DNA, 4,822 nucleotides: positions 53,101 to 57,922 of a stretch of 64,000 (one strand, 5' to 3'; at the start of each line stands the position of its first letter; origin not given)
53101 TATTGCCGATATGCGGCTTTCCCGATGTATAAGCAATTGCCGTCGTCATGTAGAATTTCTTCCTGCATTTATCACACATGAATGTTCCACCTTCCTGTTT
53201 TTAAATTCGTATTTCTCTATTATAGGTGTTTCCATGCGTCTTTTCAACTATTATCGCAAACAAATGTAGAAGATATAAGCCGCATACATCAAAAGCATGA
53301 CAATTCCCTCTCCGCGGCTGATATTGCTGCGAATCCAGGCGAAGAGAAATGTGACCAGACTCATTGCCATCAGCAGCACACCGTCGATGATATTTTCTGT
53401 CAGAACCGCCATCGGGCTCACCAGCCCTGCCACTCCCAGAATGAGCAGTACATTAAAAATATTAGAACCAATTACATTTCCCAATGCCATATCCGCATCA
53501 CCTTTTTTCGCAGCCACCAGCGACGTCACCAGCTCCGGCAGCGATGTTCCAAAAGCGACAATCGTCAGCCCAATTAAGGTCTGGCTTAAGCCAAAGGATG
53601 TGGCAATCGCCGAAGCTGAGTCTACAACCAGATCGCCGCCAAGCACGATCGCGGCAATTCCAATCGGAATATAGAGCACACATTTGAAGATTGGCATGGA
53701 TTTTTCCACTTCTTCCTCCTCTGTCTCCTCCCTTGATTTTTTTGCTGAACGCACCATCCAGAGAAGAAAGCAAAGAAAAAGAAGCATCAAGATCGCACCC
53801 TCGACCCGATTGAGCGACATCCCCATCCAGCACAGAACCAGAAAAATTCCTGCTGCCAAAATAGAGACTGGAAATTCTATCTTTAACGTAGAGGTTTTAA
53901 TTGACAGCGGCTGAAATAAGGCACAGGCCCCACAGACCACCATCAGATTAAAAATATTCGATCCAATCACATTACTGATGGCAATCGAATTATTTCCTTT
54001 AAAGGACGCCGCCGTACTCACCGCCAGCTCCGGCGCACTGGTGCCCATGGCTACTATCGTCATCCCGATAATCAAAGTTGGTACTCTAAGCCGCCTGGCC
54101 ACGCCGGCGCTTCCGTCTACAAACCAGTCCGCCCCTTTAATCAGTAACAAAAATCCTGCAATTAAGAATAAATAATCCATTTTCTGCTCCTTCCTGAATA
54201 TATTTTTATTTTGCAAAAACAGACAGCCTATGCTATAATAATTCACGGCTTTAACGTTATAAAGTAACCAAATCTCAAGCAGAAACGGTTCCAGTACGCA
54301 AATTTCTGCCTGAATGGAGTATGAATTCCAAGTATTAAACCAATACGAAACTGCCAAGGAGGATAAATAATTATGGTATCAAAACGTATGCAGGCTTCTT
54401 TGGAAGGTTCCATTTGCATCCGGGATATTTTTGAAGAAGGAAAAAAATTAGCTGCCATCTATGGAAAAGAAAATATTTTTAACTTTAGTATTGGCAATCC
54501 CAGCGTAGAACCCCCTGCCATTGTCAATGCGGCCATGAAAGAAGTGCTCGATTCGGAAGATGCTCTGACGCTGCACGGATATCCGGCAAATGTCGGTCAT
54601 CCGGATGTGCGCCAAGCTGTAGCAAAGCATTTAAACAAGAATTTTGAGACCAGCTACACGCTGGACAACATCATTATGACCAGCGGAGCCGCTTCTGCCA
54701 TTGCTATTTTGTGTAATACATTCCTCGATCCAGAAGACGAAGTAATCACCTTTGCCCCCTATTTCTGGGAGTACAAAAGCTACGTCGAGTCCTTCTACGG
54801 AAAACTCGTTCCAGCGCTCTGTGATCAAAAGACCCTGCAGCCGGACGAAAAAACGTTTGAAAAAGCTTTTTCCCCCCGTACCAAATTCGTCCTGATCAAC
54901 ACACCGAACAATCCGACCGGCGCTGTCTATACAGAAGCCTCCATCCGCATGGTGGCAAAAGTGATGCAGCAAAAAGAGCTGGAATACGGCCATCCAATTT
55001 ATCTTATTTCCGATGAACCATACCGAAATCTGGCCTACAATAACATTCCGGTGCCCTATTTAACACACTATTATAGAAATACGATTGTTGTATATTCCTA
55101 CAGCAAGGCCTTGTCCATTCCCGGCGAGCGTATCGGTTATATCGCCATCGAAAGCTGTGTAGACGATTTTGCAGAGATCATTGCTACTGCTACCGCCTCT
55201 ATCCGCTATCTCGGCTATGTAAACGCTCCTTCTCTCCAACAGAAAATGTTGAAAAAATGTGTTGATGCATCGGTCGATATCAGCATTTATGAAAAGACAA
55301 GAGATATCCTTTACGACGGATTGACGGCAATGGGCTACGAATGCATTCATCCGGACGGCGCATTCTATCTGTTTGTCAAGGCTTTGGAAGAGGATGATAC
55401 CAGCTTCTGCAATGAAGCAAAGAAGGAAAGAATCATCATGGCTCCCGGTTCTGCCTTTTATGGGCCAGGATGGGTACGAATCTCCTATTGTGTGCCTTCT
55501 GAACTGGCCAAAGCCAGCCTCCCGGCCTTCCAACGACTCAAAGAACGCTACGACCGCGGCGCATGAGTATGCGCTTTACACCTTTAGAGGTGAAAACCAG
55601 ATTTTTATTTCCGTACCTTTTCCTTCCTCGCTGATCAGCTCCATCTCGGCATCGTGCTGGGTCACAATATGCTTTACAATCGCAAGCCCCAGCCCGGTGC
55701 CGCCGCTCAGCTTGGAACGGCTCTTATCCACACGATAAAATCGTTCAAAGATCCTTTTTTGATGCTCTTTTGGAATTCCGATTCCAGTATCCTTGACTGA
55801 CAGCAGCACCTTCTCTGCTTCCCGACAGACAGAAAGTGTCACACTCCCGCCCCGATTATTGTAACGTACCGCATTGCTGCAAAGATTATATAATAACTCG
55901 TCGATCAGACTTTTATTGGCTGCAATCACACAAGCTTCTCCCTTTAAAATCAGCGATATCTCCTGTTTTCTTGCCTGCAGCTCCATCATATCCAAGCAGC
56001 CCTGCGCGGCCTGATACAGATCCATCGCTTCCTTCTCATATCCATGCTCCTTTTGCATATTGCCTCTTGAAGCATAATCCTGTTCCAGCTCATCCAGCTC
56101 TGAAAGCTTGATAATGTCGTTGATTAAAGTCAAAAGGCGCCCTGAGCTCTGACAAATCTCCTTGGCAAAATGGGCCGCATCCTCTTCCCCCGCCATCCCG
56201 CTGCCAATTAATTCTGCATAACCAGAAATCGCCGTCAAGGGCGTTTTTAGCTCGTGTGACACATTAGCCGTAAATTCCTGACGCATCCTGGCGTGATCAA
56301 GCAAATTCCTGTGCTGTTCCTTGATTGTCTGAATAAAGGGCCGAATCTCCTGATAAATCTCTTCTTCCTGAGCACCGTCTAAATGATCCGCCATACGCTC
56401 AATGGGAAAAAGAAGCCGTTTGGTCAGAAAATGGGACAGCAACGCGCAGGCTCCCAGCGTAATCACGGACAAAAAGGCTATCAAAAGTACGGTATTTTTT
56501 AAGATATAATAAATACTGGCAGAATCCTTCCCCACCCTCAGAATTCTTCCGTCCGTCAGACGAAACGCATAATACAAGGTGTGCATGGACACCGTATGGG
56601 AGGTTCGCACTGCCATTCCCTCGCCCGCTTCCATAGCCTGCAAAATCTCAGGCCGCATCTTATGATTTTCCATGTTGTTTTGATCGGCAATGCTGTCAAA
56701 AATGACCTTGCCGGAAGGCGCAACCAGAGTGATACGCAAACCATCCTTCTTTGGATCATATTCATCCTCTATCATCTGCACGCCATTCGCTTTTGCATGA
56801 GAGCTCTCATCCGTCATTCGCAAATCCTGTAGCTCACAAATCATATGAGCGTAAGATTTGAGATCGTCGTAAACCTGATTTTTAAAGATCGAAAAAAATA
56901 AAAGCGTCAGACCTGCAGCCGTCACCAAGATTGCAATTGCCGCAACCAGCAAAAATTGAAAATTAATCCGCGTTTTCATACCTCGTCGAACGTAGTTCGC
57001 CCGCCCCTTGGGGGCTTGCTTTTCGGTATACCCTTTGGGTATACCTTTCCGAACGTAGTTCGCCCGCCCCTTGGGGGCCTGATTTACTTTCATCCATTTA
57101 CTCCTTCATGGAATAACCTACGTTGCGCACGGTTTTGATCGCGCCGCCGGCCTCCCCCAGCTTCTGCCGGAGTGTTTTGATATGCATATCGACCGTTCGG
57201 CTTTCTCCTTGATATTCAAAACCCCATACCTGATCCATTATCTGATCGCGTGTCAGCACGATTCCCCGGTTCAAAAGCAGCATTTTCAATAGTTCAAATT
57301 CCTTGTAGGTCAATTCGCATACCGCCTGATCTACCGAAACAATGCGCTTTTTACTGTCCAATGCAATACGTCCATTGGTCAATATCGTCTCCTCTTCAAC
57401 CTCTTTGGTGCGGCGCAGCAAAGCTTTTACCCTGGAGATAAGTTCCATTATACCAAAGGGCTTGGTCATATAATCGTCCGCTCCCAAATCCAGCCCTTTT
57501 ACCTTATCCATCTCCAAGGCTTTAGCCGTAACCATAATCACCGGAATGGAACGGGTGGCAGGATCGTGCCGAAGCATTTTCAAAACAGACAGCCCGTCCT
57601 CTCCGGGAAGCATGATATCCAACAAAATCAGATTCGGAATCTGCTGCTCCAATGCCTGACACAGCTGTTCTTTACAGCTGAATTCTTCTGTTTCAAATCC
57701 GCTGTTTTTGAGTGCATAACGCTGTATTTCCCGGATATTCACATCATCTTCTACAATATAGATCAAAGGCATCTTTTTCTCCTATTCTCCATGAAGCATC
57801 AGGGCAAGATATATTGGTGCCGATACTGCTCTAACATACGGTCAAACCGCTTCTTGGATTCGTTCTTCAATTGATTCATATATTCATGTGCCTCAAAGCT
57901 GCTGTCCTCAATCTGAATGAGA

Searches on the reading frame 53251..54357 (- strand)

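Call 48: search_protein_families(library=pfam, proteins=[window:53251-54357:-], max_evalue=0.00001)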
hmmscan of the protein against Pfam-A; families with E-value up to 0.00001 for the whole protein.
window:53251-54357:- (368 aa): 1 family
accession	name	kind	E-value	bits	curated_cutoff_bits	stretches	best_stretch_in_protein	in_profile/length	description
PF01699.29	Na_Ca_ex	-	3.1e-70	235.4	24.9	2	228-365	4-149/151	Sodium/calcium exchanger protein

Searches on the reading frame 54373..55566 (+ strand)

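Call 48: search_protein_families(library=pfam, proteins=[window:54373-55566:+], max_evalue=0.00001)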
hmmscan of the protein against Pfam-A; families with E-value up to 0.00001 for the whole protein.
window:54373-55566:+ (397 aa): 1 family
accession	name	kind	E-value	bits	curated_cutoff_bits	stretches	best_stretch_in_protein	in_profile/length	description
PF00155.27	Aminotran_1_2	-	3.2e-55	188.2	19.7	1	34-377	2-352/361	Aminotransferase class I and II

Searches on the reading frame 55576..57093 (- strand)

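Call 48: search_protein_families(library=pfam, proteins=[window:55576-57093:-], max_evalue=0.00001)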
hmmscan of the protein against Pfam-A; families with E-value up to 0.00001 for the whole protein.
window:55576-57093:- (505 aa): 3 families
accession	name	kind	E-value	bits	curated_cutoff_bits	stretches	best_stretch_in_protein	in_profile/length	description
PF02518.31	HATPase_c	-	3.5e-27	95.5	26.4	1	396-500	5-107/111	Histidine kinase-, DNA gyrase B-, and HSP90-like ATPase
PF00512.31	HisKA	-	1.4e-17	63.9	26.9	1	270-335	1-65/66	His Kinase A (phospho-acceptor) domain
PF13581.12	HATPase_c_2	-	2.6e-06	27.9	27.4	0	404-482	39-114/127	Histidine kinase-like ATPase domain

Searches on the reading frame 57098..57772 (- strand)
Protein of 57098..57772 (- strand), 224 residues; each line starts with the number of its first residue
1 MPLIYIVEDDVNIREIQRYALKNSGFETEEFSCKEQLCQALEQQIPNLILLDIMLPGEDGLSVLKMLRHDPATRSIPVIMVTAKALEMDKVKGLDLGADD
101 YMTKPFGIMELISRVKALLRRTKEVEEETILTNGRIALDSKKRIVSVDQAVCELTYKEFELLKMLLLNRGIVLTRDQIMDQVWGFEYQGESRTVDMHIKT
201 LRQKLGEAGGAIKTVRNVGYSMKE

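Call 48: search_protein_families(library=pfam, proteins=[window:57098-57772:-], max_evalue=0.00001)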
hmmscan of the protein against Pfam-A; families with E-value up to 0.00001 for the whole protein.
window:57098-57772:- (224 aa): 2 families
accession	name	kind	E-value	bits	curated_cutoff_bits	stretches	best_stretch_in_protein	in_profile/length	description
PF00072.30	Response_reg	-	8.1e-27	94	30.2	1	4-116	1-111/111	Response regulator receiver domain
PF00486.34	Trans_reg_C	-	1.2e-25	89.8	26.2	1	152-221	4-76/77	Transcriptional regulatory protein, C terminal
